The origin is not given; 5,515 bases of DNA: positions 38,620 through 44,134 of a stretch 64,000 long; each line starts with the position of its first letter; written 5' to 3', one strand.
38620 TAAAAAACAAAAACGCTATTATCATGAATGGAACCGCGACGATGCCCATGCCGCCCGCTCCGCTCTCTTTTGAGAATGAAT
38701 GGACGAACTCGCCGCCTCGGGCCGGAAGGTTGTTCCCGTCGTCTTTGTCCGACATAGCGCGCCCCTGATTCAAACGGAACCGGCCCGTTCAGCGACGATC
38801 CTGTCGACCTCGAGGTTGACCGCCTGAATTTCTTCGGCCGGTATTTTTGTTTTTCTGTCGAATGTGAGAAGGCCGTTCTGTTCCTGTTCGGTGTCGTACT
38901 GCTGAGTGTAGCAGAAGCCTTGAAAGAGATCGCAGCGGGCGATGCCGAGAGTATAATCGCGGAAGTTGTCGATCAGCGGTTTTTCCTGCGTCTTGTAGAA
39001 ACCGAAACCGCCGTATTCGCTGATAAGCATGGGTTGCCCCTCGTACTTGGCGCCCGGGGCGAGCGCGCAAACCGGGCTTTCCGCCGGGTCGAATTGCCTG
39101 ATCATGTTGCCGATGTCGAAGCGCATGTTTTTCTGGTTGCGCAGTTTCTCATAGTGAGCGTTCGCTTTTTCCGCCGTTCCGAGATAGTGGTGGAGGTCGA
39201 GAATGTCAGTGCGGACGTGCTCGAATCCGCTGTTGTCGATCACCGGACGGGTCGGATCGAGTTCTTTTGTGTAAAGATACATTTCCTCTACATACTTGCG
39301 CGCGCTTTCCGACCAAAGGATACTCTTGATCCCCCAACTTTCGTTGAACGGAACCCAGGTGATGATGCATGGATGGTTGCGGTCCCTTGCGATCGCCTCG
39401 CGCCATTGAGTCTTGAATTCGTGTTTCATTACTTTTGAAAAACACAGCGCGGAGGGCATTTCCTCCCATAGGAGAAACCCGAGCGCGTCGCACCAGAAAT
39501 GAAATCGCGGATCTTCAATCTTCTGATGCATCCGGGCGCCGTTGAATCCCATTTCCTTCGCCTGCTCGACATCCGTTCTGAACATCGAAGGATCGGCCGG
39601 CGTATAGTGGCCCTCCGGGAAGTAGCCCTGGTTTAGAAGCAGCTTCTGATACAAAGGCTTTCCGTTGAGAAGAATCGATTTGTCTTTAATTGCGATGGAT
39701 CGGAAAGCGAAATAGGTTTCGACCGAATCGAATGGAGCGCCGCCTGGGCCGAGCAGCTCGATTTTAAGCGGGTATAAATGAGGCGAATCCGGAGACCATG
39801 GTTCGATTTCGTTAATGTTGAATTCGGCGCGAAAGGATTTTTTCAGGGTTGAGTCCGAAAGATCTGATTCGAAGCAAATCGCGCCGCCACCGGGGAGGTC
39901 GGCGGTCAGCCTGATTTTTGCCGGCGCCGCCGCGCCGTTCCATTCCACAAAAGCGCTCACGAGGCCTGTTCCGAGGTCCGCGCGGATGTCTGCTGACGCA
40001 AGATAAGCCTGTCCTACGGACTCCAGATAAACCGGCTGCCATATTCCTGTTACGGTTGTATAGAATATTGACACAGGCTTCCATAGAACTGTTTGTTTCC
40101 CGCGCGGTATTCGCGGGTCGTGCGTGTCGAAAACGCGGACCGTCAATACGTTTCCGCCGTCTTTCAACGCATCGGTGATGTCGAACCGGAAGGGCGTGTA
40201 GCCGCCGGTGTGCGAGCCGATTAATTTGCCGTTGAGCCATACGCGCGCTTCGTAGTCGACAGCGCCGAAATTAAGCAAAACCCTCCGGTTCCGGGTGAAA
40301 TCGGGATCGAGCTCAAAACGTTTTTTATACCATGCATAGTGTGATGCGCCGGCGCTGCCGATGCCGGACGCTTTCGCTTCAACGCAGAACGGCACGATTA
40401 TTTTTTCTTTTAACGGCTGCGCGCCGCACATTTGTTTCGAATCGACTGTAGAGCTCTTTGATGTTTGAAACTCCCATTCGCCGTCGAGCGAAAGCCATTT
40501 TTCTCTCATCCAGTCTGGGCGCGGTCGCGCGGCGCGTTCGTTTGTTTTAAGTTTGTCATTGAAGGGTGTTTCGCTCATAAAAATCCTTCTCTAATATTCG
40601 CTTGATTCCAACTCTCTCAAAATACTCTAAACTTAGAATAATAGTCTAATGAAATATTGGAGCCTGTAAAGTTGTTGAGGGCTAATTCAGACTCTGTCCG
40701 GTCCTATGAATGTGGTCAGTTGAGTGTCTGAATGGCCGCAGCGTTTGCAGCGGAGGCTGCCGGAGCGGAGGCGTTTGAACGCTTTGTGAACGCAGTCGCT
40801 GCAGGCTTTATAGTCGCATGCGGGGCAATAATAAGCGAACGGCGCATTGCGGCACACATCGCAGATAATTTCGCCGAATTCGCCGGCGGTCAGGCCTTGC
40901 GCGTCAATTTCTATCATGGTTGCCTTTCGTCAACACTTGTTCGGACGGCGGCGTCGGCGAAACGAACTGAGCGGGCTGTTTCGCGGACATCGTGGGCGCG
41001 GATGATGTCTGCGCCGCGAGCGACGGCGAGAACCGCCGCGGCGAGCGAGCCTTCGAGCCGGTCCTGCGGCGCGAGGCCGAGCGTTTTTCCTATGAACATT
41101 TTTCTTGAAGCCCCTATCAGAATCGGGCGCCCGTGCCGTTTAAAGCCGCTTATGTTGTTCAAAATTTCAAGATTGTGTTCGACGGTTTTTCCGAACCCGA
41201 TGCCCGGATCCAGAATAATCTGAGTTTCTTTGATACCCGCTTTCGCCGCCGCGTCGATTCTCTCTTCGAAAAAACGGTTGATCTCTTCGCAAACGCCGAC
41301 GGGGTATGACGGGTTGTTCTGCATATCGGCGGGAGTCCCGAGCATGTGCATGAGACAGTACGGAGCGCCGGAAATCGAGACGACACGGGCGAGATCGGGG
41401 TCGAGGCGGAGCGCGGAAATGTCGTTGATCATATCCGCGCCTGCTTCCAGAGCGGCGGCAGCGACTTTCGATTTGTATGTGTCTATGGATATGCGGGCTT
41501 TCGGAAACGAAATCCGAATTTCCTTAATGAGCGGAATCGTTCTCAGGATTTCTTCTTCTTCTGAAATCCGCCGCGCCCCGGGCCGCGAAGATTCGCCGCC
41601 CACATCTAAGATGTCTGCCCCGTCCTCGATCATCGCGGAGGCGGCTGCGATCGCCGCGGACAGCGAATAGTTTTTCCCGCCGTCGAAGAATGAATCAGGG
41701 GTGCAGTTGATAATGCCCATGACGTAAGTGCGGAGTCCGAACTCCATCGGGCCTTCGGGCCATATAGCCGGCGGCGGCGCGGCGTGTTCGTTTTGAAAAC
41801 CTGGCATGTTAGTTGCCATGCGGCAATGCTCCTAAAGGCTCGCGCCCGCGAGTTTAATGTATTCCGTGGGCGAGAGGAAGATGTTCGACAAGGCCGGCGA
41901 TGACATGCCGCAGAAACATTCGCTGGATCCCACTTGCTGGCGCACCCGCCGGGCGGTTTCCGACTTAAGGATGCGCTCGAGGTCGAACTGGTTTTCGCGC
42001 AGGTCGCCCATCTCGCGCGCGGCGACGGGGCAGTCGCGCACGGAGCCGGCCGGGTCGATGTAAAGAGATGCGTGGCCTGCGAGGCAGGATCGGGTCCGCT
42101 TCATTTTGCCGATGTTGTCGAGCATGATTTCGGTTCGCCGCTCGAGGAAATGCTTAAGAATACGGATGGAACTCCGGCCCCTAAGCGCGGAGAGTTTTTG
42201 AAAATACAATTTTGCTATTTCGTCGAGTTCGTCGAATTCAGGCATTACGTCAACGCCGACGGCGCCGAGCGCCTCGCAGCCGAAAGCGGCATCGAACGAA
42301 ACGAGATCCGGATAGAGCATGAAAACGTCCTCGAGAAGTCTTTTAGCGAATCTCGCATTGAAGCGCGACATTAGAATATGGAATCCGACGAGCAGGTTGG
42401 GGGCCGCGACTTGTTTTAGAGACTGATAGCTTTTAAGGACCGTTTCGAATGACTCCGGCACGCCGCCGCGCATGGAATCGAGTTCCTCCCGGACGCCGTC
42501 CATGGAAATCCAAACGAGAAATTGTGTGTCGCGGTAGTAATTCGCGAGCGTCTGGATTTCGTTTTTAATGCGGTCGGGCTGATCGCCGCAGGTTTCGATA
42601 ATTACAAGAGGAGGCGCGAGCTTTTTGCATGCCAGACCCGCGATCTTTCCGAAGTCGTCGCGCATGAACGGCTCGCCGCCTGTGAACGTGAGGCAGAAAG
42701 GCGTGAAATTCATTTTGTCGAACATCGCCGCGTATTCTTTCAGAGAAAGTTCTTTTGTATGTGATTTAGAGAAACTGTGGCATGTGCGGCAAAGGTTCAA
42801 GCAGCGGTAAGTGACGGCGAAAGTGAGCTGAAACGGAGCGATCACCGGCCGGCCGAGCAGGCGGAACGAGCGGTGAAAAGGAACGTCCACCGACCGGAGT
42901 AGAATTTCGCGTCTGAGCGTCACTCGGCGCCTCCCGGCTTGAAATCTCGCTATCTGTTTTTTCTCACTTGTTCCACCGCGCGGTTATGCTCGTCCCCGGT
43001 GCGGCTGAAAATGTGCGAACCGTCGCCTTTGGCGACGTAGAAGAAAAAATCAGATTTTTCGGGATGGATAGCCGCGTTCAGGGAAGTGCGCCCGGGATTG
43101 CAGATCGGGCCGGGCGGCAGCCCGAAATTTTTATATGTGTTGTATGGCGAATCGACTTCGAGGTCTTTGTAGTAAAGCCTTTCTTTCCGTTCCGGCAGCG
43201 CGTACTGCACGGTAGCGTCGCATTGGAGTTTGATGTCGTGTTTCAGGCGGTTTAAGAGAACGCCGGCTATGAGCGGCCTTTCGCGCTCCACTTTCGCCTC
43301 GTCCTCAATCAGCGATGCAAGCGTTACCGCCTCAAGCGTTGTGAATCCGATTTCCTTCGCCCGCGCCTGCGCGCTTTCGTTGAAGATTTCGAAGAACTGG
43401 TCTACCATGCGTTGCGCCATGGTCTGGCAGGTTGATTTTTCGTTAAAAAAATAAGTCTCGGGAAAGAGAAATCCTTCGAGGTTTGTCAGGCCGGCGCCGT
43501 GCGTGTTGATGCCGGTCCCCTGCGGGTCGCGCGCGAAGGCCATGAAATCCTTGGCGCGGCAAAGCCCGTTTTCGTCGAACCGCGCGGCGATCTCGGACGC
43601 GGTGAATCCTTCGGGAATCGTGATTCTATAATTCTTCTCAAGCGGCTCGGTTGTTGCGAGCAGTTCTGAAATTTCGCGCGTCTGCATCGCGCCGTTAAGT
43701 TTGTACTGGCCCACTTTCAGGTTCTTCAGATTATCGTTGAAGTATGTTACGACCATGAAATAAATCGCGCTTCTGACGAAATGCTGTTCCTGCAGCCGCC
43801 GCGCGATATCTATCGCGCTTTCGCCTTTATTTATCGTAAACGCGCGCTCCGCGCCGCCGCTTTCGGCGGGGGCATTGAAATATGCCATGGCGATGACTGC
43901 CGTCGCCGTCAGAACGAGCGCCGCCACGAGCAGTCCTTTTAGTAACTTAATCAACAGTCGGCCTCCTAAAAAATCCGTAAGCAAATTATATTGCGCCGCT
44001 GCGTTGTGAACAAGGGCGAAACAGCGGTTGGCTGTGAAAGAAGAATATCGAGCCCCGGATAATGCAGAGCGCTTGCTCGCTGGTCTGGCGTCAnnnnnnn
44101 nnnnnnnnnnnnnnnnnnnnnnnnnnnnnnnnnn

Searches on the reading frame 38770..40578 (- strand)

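Call 25: search_protein_families(library=pfam, proteins=[window:38770-40578:-], max_evalue=0.00001)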
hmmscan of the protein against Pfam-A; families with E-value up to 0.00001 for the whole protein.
window:38770-40578:- (602 aa): 4 families
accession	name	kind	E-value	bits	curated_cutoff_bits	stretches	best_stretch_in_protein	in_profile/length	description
PF02837.24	Glyco_hydro_2_N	-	4.2e-16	59.8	28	1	30-185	3-165/169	Glycosyl hydrolases family 2, sugar binding domain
PF02836.23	Glyco_hydro_2_C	-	1.3e-15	57.8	21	1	295-523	1-211/302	Glycosyl hydrolases family 2, TIM barrel domain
PF22666.2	Glyco_hydro_2_N2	-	6.3e-14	52.8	27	1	81-150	49-118/167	Glycosyl hydrolase 2 galactose-binding domain-like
PF00703.27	Glyco_hydro_2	-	3.8e-09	37.7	23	1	221-293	37-109/109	Glycosyl hydrolases family 2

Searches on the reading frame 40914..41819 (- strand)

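Call 25: search_protein_families(library=pfam, proteins=[window:40914-41819:-], max_evalue=0.00001)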
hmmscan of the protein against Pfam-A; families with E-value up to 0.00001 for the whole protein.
window:40914-41819:- (301 aa): 1 family
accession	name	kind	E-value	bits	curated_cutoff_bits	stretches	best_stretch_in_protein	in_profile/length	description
PF00809.28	Pterin_bind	-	8e-85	284.8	25.5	1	34-276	1-244/244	Pterin binding enzyme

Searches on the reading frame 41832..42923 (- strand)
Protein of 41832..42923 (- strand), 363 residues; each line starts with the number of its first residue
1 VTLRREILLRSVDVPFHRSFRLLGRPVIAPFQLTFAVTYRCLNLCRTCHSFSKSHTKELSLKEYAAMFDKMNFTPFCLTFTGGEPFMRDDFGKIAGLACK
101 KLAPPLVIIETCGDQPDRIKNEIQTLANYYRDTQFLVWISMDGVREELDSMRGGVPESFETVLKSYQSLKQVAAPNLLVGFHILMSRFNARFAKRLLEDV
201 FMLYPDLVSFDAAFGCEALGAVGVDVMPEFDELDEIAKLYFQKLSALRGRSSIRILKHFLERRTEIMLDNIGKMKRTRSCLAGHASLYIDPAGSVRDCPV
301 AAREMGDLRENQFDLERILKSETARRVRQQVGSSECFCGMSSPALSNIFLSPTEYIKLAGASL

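Call 25: search_protein_families(library=pfam, proteins=[window:41832-42923:-], max_evalue=0.00001)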
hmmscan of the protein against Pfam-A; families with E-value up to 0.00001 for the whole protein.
window:41832-42923:- (363 aa): 1 family
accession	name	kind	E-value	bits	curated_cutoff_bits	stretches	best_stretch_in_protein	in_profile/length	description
PF04055.27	Radical_SAM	-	1.4e-10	42.1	29.5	1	37-189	3-155/166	Radical SAM superfamily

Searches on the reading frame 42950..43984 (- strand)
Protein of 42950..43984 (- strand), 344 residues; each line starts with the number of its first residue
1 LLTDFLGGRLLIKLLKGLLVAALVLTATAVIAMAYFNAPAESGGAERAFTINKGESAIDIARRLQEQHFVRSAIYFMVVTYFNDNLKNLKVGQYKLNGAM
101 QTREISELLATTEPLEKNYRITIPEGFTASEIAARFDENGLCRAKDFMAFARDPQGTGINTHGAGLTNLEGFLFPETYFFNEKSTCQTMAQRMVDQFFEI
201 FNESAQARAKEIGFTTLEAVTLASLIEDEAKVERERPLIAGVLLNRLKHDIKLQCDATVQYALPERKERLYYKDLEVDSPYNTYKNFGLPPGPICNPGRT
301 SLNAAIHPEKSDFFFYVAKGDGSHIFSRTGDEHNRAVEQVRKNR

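Call 25: search_protein_families(library=pfam, proteins=[window:42950-43984:-], max_evalue=0.00001)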
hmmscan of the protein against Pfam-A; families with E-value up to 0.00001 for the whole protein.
window:42950-43984:- (344 aa): 1 family
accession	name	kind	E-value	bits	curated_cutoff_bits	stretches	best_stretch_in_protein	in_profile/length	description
PF02618.21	YceG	-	1.3e-87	294.2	32.4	1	49-339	1-275/275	YceG-like family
